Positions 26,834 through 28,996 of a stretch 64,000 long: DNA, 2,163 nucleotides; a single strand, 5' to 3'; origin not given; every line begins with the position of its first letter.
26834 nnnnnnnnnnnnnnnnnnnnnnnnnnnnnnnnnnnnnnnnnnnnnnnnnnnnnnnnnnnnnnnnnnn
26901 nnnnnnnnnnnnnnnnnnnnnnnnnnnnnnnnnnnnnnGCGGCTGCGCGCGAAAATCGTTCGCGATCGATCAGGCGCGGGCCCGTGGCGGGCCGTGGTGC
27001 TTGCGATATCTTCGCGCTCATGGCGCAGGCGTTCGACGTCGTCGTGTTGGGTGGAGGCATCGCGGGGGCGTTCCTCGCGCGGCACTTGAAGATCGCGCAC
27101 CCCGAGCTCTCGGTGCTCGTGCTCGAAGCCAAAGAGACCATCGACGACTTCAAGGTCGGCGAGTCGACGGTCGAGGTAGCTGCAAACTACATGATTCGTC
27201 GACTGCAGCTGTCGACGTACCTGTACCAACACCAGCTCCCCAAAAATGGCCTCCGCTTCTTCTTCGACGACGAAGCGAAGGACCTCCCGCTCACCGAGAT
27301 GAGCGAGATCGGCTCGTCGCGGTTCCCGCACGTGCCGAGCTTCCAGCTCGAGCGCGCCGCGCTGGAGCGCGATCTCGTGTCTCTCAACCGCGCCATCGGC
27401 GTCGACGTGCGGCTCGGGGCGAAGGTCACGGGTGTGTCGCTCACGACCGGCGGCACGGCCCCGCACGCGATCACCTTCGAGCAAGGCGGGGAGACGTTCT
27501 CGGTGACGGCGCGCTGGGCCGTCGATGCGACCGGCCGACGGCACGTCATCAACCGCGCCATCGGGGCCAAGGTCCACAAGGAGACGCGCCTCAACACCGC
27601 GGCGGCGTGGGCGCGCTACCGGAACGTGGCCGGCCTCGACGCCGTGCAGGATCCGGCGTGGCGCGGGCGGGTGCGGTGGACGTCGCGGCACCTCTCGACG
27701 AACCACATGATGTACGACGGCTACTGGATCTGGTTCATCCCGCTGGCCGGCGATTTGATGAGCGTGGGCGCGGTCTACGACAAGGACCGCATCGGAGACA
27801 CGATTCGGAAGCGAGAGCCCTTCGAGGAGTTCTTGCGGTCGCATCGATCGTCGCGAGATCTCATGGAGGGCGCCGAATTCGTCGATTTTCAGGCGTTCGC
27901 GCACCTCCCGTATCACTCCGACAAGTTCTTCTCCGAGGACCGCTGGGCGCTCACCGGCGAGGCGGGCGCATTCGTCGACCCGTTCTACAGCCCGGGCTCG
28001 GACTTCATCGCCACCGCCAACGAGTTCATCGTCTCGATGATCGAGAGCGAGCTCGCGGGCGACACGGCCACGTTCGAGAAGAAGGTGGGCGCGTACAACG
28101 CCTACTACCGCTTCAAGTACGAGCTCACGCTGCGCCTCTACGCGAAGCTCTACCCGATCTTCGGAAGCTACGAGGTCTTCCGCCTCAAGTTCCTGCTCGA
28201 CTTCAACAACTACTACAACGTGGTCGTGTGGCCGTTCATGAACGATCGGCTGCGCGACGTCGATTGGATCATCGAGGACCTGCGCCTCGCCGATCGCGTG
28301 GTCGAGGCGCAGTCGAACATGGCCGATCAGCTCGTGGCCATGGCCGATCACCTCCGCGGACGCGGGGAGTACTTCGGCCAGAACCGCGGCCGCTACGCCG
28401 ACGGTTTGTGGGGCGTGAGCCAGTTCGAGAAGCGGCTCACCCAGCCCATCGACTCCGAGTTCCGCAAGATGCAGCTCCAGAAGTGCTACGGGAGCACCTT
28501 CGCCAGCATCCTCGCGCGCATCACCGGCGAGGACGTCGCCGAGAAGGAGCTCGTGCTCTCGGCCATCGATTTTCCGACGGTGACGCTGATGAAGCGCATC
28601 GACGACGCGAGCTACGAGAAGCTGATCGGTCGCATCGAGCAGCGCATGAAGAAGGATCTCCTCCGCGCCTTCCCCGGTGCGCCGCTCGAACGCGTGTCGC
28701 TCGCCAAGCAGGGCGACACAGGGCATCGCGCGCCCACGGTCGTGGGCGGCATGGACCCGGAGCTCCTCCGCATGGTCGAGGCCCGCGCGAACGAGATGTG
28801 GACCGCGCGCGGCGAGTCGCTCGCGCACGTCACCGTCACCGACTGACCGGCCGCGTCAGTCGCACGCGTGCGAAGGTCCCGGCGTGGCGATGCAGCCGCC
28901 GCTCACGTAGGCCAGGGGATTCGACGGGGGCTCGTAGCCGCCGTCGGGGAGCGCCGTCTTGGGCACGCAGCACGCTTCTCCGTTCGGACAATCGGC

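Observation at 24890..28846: V4R-domain hybrid histidine kinase followed by an orphan flavin-dependent halogenase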

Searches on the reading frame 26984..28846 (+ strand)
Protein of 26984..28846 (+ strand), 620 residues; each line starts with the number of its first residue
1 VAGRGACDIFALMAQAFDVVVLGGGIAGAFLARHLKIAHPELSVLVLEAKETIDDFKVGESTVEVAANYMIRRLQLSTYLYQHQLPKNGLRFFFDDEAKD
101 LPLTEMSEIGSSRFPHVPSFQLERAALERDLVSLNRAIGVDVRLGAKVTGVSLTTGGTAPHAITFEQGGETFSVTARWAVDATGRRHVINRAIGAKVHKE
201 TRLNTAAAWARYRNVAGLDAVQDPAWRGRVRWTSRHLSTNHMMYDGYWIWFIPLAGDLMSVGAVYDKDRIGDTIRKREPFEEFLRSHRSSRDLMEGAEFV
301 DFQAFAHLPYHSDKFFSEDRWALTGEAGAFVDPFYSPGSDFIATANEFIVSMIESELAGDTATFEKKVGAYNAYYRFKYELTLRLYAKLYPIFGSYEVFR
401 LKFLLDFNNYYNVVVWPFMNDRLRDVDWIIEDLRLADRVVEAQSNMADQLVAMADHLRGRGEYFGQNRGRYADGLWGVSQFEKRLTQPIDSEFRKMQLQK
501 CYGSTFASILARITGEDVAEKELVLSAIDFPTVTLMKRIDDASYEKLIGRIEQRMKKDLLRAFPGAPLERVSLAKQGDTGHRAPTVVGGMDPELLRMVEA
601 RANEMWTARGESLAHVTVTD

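Call 7: search_protein_families(library=pfam, proteins=[window:26984-28846:+], max_evalue=0.01)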
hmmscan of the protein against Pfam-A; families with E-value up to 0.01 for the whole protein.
window:26984-28846:+ (620 aa): 6 families
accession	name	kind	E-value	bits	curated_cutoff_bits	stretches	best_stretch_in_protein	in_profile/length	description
PF04820.20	Trp_halogenase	-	2.1e-14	53.7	21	2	118-381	151-377/458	Tryptophan halogenase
PF01494.25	FAD_binding_3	-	1e-07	32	22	1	18-205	3-179/349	FAD binding domain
PF01266.30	DAO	-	1.8e-06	28.2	27.9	1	18-51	1-32/353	FAD dependent oxidoreductase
PF05834.18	Lycopene_cycl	-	9.3e-05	22.1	23.4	1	18-184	1-140/380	Lycopene cyclase protein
PF12831.13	FAD_oxidored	-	0.0014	18.5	27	1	18-227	1-187/416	FAD dependent oxidoreductase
PF13450.12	NAD_binding_8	-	0.0039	17.9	21.9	0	21-70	1-52/68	NAD(P)-binding Rossmann-like domain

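Call 8: search_solved_structures(query=window:27020-28846:+, max_evalue=0.01, show_alignments=3)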
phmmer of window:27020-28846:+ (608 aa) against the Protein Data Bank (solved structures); distinct sequences matched with E-value up to 0.01: 23.
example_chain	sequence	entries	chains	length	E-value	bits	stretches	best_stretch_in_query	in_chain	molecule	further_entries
3i3l_A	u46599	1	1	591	4.4e-20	74.9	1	7-381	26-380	Alkylhalidase CmlS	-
8zop_A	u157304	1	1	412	7.6e-17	64.2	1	4-364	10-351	Halogenase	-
3e1t_A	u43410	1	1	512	9.8e-16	60.5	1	3-364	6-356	Halogenase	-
5dbj_E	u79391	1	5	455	4.6e-15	58.3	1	5-332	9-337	FADH2-dependent halogenase PltA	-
7fco_A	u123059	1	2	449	7.8e-15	57.6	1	4-365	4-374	ChlB4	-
5wgv_A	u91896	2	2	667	3e-11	45.7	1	5-242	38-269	Flavin-dependent halogenase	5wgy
8gu0_A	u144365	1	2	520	2.4e-10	42.8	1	4-354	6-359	Non-heme halogenase radH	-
5wgr_A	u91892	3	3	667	2.8e-10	42.5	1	5-242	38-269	Flavin-dependent halogenase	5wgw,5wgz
5wgu_A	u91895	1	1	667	2.8e-10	42.5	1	5-242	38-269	Flavin-dependent halogenase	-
5wgt_A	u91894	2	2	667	3.2e-10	42.3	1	5-242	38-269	Flavin-dependent halogenase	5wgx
5wgs_A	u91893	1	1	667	5.6e-10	41.5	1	5-242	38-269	Flavin-dependent halogenase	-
5bva_A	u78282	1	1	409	6.3e-10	41.3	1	5-386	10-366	flavin-dependent halogenase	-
5bul_A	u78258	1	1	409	3e-09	39.1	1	5-385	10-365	flavin-dependent halogenase triple mutant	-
7v0b_A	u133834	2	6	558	3.4e-09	38.9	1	5-327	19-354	Tetracycline 7-halogenase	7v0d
7xgb_A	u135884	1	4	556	3.4e-09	38.9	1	5-327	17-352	Tetracycline 7-halogenase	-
3nix_A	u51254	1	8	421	6.6e-07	31.4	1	4-350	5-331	Flavoprotein/dehydrogenase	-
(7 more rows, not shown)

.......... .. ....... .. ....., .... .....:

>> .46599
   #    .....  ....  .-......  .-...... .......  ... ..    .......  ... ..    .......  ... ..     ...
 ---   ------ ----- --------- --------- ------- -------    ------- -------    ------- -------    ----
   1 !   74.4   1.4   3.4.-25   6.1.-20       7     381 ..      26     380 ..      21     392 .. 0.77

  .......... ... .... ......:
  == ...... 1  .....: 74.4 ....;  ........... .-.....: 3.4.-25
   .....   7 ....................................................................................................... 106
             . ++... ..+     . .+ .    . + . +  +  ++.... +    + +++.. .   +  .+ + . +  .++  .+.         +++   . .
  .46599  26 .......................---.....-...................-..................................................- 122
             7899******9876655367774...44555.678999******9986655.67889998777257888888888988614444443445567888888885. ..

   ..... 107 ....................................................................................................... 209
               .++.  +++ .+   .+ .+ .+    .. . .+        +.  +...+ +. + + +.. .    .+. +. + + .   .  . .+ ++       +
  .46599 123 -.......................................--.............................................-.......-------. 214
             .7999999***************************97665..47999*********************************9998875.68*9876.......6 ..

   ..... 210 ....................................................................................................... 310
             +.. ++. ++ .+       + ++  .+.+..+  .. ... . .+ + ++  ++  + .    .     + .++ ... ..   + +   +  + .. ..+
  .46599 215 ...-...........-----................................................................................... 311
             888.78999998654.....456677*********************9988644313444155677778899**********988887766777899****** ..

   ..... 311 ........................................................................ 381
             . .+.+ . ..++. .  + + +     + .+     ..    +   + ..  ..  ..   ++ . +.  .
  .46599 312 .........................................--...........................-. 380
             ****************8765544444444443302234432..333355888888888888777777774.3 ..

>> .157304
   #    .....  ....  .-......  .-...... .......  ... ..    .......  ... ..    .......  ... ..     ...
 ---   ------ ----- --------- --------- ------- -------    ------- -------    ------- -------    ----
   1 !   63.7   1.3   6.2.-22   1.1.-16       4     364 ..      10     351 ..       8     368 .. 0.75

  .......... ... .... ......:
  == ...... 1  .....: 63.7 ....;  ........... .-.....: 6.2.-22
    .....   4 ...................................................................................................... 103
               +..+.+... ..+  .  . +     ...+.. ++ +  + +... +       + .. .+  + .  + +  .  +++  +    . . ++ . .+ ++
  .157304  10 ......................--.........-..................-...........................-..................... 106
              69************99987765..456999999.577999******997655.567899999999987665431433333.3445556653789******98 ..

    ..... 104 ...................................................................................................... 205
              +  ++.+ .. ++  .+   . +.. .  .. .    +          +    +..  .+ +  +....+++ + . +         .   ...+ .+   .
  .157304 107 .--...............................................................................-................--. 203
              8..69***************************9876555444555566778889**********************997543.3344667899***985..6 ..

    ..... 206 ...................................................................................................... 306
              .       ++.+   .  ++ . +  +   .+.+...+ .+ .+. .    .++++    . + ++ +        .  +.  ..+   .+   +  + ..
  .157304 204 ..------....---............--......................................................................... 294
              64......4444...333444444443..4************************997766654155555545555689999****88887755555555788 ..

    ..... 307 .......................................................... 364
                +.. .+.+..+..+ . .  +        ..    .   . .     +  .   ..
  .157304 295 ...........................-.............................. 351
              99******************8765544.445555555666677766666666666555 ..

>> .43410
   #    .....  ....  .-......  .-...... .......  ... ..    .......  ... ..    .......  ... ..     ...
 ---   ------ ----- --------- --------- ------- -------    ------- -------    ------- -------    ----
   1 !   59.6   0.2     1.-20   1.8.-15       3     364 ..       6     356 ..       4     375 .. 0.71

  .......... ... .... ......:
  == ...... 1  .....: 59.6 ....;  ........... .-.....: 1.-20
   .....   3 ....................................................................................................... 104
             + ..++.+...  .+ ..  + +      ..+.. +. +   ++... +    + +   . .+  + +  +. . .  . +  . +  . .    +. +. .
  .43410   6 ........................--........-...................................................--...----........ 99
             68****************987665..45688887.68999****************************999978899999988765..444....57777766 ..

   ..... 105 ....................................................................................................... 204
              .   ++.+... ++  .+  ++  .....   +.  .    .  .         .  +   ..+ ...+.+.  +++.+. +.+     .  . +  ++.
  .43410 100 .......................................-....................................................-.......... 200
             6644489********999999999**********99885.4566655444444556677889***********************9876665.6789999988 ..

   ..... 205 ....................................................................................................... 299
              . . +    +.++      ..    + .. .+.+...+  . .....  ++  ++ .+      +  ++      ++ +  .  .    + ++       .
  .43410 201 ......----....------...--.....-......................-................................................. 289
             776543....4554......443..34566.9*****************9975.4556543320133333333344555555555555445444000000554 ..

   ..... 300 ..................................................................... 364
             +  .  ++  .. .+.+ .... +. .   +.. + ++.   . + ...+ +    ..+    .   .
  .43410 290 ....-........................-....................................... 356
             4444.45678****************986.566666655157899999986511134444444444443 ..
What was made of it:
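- On Flavin-dependent halogenase (two-component, PF04820 family): K75 aligns with the Lys of CmlS (VKK) and CndH (PiKRGG) in call 8.
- Best solved relatives by sequence are all halogenases: CmlS 4e-20, FasV, CndH, PltA, ChlB4 (call 8). Lys75 aligns with the conserved Lys in CmlS and CndH (call 8).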

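Call 10: search_protein_families(library=ncbifam, proteins=[window:27020-28846:+], max_evalue=0.01)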
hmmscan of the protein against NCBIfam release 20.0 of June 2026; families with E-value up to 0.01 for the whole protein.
window:27020-28846:+ (608 aa): 25 families
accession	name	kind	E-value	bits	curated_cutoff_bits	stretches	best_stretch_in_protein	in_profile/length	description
NF033113.0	halo_ClmS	equivalog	1e-24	87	900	1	6-379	4-358/570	chloramphenicol-biosynthetic FADH2-dependent halogenase CmlS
TIGR02032.1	GG-red-SF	subfamily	1.5e-17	64.3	158.8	1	5-326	1-282/297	geranylgeranyl reductase family protein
NF038171.1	maturase_LodB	equivalog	1.4e-14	54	400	1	6-351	1-321/361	lysine-epsilon-oxidase maturase LodB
NF049967.1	QhpG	equivalog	8.7e-12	44.7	240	1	7-325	1-270/423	flavin-dependent monooxygenase QhpG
NF038174.1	maturase_GoxB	equivalog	2.1e-11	43.5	400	1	6-197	2-176/358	glycine oxidase maturase GoxB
NF045655.1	MkRedMenJ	equivalog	9.9e-10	37.9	700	1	2-344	2-318/406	menaquinone reductase MenJ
NF041080.1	DGGGPL_reductase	equivalog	1e-09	37.8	580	1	5-250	2-225/447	digeranylgeranylglycerophospholipid reductase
NF004829.0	PRK06183.1-3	subfamily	8.5e-08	31.4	390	1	3-187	7-187/520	bifunctional 3-(3-hydroxy-phenyl)propionate/3-hydroxycinnamic acid hydroxylase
NF006091.0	PRK08243.1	subfamily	6.5e-06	25.2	351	1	6-197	4-185/393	4-hydroxybenzoate 3-monooxygenase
NF005313.0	PRK06847.1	subfamily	7.8e-06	25.1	372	1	2-141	2-135/375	hypothetical protein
TIGR01988.1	Ubi-OHases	subfamily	0.00011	21.1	224.65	1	6-190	1-180/387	ubiquinone biosynthesis hydroxylase, UbiH/UbiF/VisC/COQ6 family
NF004780.0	PRK06126.1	subfamily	0.00011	20.7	445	1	5-202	9-217/552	hypothetical protein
NF041385.1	Dggglyphlred_Halo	equivalog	0.00028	19.5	700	1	1-253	1-223/405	digeranylgeranylglycerophospholipid reductase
NF005720.0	PRK07538.1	subfamily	0.00046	19.2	400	1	6-188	4-176/418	hypothetical protein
TIGR01789.1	lycopene_cycl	equivalog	0.00072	18.8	215.2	1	6-42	1-37/370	lycopene beta-cyclase CrtY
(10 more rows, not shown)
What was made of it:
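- The best sequence matches are halogenases (calls 8, 10).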
